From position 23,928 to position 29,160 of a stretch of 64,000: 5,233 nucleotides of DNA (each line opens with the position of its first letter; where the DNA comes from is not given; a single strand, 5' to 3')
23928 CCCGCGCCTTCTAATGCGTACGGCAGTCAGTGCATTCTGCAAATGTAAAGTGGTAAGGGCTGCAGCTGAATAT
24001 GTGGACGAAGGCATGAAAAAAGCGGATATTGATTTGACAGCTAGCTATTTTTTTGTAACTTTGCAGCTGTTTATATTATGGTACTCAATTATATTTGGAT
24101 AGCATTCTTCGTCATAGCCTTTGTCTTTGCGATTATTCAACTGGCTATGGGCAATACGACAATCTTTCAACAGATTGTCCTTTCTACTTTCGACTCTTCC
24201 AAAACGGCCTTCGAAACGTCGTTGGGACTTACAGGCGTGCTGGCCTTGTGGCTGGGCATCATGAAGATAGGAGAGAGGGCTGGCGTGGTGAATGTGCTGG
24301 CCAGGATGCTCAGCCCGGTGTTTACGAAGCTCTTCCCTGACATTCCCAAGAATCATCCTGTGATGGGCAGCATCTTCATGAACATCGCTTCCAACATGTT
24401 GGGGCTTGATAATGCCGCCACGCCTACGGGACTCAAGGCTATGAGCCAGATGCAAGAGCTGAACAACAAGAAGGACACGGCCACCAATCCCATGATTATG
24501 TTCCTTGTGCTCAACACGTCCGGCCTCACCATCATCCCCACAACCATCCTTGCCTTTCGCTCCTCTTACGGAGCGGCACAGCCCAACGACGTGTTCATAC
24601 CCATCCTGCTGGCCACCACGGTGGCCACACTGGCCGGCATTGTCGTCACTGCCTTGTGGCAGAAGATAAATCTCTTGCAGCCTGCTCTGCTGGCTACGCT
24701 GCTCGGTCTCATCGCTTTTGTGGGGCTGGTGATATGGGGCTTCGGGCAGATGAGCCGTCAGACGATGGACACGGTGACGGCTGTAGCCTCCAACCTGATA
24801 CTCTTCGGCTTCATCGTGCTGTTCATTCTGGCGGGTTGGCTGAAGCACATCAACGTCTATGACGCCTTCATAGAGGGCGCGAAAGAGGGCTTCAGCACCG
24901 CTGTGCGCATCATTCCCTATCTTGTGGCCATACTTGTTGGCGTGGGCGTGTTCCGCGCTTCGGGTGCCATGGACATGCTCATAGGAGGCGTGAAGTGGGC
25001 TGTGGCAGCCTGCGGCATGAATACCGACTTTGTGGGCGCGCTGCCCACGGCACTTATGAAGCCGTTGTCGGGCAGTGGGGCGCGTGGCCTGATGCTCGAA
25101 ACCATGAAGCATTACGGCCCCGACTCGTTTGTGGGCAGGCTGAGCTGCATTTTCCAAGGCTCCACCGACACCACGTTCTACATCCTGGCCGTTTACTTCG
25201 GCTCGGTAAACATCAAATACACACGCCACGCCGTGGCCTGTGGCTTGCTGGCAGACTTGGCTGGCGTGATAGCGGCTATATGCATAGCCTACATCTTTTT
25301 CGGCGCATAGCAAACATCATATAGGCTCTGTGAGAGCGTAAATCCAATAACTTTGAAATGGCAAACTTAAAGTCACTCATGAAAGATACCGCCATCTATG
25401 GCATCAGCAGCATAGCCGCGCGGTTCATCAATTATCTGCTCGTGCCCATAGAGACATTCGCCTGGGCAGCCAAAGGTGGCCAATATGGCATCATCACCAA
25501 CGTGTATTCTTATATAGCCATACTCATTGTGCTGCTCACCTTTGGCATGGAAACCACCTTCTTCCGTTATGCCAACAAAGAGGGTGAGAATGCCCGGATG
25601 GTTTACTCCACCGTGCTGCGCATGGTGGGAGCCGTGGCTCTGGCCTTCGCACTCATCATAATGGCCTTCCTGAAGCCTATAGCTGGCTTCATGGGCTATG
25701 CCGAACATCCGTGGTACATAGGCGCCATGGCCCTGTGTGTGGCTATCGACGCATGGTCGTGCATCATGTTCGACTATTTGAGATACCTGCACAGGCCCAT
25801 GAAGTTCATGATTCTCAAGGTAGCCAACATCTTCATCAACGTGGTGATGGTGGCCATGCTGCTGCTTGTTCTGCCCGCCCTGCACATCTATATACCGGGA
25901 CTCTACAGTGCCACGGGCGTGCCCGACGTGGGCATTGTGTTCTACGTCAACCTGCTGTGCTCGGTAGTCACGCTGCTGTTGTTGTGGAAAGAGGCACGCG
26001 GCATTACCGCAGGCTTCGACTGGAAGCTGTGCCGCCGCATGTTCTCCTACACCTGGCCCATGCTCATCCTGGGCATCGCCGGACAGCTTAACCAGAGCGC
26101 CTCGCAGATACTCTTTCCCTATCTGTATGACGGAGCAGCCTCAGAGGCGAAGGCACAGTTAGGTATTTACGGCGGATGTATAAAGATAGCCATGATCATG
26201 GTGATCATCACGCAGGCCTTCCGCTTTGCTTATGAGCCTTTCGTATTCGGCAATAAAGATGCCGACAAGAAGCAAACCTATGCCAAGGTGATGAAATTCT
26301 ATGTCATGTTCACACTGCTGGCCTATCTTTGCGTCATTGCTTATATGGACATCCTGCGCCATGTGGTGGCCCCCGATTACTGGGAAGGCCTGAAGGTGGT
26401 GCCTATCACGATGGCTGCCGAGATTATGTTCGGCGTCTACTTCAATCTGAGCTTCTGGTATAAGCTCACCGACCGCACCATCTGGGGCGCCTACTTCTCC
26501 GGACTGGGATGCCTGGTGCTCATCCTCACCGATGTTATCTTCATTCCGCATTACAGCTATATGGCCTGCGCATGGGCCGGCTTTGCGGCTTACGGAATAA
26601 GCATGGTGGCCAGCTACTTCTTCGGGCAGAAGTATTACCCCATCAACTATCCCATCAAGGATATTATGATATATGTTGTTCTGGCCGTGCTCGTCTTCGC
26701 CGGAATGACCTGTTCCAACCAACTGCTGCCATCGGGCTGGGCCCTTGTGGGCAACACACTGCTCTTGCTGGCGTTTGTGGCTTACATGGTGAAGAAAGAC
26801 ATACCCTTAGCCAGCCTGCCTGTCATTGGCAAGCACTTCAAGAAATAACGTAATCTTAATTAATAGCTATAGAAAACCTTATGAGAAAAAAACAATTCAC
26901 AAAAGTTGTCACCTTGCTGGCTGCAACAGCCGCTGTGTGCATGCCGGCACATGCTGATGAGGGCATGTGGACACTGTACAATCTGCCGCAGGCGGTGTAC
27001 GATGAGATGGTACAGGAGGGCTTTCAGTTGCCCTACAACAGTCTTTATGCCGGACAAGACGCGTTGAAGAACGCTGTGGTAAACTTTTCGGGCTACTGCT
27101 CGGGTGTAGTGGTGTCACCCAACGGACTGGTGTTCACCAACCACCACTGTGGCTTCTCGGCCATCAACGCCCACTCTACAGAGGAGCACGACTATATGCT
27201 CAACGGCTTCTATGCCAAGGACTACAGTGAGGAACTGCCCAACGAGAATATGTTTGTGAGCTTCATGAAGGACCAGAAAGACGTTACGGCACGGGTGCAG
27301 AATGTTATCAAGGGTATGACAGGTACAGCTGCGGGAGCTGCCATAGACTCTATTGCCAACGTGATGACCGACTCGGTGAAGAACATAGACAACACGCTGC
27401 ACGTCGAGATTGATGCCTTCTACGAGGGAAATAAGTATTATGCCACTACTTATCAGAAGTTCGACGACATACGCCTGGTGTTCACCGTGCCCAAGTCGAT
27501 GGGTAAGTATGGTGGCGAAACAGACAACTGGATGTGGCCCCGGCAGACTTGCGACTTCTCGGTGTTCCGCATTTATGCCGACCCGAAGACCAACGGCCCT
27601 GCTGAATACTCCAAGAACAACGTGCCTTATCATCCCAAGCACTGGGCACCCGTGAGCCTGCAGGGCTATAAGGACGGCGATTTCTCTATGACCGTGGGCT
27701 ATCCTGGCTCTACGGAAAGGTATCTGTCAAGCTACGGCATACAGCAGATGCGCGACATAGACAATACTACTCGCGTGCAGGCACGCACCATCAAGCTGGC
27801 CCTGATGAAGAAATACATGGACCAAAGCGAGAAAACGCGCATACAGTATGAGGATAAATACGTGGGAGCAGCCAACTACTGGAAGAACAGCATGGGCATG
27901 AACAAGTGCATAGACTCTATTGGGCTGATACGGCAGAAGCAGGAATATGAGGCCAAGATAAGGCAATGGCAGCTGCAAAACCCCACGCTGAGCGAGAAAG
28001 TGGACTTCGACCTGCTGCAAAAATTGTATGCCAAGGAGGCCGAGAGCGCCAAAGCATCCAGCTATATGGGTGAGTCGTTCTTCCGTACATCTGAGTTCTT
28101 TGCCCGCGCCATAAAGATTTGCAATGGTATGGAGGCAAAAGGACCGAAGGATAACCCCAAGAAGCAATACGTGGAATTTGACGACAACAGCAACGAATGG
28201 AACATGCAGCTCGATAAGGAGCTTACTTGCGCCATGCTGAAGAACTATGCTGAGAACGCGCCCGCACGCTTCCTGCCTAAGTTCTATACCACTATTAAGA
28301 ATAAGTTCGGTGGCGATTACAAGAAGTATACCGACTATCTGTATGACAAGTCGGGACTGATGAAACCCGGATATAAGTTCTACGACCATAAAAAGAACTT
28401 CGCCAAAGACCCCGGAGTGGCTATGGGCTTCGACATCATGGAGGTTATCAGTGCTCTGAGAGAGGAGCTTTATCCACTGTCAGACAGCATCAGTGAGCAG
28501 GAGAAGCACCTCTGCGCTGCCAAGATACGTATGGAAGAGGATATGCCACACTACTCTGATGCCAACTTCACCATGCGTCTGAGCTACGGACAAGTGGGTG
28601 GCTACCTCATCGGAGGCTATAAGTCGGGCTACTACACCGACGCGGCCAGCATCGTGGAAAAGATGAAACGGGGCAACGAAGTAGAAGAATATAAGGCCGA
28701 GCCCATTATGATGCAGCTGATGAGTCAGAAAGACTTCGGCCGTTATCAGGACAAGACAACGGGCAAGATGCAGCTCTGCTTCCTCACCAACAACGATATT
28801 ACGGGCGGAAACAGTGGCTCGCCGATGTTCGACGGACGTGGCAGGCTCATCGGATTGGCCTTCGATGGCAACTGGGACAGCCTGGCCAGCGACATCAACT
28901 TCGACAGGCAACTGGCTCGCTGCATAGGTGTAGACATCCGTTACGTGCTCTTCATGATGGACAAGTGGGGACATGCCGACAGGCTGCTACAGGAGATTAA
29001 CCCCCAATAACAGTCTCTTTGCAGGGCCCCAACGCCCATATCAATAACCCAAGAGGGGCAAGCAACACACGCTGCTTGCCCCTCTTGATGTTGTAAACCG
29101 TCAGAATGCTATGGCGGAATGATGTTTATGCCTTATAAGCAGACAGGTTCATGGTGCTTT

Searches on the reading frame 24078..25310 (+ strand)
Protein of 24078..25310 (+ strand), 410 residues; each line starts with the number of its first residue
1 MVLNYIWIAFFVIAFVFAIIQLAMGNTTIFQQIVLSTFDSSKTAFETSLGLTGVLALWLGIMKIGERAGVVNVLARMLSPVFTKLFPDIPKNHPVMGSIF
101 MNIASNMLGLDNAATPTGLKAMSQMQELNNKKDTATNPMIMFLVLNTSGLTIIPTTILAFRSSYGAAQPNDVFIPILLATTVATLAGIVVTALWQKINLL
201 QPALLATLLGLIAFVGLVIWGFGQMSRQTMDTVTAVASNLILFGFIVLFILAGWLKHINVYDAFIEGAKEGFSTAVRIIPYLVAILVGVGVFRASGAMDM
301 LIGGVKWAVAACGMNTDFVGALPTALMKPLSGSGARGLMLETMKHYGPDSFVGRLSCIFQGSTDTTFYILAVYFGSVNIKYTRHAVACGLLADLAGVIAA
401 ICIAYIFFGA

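Call 29: search_protein_families(library=pfam, proteins=[window:24078-25310:+], max_evalue=0.00001)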
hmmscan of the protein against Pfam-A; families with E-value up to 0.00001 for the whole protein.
window:24078-25310:+ (410 aa): 1 family
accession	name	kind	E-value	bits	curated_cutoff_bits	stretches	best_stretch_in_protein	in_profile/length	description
PF07670.19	Gate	-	1.4e-20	74.1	29.6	2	50-158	3-99/104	Nucleoside recognition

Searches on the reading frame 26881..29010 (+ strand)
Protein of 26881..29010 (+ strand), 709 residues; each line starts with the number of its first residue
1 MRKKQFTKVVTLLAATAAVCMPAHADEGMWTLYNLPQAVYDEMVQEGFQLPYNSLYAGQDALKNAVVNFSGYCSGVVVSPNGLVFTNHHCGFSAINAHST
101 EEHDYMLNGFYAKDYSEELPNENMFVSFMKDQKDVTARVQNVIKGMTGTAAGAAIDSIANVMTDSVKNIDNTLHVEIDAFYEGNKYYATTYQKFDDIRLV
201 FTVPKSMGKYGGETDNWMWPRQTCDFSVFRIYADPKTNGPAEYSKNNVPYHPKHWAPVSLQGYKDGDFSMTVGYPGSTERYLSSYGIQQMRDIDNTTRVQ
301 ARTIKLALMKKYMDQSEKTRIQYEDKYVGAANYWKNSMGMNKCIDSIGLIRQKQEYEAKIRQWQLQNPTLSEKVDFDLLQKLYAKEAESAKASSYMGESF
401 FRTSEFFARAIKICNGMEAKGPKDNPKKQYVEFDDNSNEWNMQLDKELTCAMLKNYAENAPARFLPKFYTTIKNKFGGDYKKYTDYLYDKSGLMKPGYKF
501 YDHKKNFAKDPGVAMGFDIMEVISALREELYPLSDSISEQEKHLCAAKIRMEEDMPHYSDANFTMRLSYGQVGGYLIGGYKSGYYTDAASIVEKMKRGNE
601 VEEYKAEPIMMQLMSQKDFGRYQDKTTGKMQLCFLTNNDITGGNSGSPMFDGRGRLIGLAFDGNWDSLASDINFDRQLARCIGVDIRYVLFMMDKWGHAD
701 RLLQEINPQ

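Call 29: search_protein_families(library=pfam, proteins=[window:26881-29010:+], max_evalue=0.00001)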
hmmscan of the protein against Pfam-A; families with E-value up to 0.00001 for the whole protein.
window:26881-29010:+ (709 aa): 3 families
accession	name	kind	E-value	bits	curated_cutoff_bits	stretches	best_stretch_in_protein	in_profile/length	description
PF10459.15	Peptidase_S46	-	1.5e-214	715.2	22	1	25-707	1-697/698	Peptidase S46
PF13365.12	Trypsin_2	-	3.6e-08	34.7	27.6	0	632-659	119-144/144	Trypsin-like peptidase domain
PF00089.32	Trypsin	-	1.3e-06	28.8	20.6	0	609-663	142-198/220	Trypsin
